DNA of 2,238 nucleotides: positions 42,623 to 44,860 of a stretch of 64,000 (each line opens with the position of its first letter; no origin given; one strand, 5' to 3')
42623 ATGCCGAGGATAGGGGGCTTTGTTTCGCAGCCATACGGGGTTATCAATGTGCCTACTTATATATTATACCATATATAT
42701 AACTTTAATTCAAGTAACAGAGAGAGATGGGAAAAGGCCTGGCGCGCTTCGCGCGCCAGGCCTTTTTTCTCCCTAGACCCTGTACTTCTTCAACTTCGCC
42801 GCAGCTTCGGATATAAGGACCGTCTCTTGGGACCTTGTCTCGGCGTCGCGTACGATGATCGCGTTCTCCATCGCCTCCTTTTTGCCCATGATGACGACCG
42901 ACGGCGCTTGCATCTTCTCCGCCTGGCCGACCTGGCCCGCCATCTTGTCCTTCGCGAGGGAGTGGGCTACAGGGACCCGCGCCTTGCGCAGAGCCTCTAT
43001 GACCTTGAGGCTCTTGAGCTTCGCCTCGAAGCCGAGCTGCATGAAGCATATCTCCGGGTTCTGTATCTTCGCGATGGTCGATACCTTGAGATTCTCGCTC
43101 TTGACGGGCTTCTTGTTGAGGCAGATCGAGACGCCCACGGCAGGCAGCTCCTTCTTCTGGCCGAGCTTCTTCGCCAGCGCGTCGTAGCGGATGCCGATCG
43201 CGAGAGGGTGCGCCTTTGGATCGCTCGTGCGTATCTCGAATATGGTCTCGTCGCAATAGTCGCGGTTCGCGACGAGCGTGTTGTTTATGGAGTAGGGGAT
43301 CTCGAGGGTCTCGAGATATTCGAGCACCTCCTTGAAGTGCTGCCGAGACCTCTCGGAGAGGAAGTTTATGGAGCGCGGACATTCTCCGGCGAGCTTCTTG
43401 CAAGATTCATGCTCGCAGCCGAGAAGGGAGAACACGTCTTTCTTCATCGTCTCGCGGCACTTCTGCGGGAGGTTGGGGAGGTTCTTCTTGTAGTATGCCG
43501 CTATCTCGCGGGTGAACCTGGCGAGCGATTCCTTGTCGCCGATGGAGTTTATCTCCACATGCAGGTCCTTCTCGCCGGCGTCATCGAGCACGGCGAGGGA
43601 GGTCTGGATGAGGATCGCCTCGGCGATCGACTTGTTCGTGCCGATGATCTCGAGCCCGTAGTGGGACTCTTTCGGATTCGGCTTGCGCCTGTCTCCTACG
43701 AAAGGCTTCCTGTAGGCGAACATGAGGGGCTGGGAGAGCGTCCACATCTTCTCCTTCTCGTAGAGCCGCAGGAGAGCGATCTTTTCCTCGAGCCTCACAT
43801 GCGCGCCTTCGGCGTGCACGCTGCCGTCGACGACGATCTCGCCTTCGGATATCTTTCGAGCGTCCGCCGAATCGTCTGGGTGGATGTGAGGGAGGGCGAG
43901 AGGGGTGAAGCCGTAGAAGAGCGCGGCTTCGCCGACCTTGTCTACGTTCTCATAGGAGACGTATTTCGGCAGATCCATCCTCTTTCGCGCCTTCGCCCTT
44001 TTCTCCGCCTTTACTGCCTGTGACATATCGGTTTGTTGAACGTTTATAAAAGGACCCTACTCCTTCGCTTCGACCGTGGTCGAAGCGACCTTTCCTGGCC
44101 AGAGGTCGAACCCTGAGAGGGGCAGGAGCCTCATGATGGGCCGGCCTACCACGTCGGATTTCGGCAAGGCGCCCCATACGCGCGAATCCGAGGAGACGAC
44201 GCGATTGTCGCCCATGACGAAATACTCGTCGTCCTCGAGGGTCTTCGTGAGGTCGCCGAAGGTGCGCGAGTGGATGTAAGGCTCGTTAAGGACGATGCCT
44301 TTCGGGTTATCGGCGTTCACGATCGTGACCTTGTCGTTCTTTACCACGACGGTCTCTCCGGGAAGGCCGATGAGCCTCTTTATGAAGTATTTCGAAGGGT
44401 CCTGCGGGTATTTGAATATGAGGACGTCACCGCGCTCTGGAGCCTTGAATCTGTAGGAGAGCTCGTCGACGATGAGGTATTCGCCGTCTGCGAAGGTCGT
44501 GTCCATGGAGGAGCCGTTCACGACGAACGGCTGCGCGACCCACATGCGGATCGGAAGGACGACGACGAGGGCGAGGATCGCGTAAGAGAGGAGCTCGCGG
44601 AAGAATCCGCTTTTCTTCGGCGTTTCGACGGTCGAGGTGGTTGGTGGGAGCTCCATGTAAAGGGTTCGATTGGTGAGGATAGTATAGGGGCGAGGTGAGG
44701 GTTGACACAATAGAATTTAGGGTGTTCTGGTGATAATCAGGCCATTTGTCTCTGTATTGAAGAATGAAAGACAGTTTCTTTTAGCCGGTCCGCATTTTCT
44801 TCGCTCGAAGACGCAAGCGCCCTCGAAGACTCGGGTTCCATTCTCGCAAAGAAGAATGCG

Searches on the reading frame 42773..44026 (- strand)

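Call 8: search_protein_families(library=pfam, proteins=[window:42773-44026:-], max_evalue=0.001)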
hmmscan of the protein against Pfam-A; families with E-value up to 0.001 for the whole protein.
window:42773-44026:- (417 aa): 2 families
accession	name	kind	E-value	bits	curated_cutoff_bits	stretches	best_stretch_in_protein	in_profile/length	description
PF03129.25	HGTP_anticodon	-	3.1e-10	40.5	21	1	335-414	14-93/94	Anticodon binding domain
PF13393.11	tRNA-synt_His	-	5e-09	36.3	25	1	119-304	110-306/308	Histidyl-tRNA synthetase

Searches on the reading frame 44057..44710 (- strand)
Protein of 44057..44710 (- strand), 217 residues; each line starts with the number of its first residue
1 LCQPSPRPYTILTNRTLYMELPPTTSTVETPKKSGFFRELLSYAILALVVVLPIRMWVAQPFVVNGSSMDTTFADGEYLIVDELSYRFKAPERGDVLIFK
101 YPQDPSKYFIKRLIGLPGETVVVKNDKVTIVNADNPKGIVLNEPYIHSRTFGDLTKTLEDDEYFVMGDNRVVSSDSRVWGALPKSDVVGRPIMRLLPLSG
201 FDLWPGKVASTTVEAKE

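Call 63: search_protein_families(library=pfam, proteins=[window:44057-44710:-], max_evalue=0.01)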
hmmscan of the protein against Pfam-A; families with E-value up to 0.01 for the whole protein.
window:44057-44710:- (217 aa): 2 families
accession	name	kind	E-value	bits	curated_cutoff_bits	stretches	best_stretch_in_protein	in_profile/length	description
PF10502.14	Peptidase_S26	-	1.1e-42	146.3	22.9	1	39-194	3-166/168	Signal peptidase, peptidase S26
PF00717.28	Peptidase_S24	-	0.00068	19.8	23.3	1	63-121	39-89/116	Peptidase S24-like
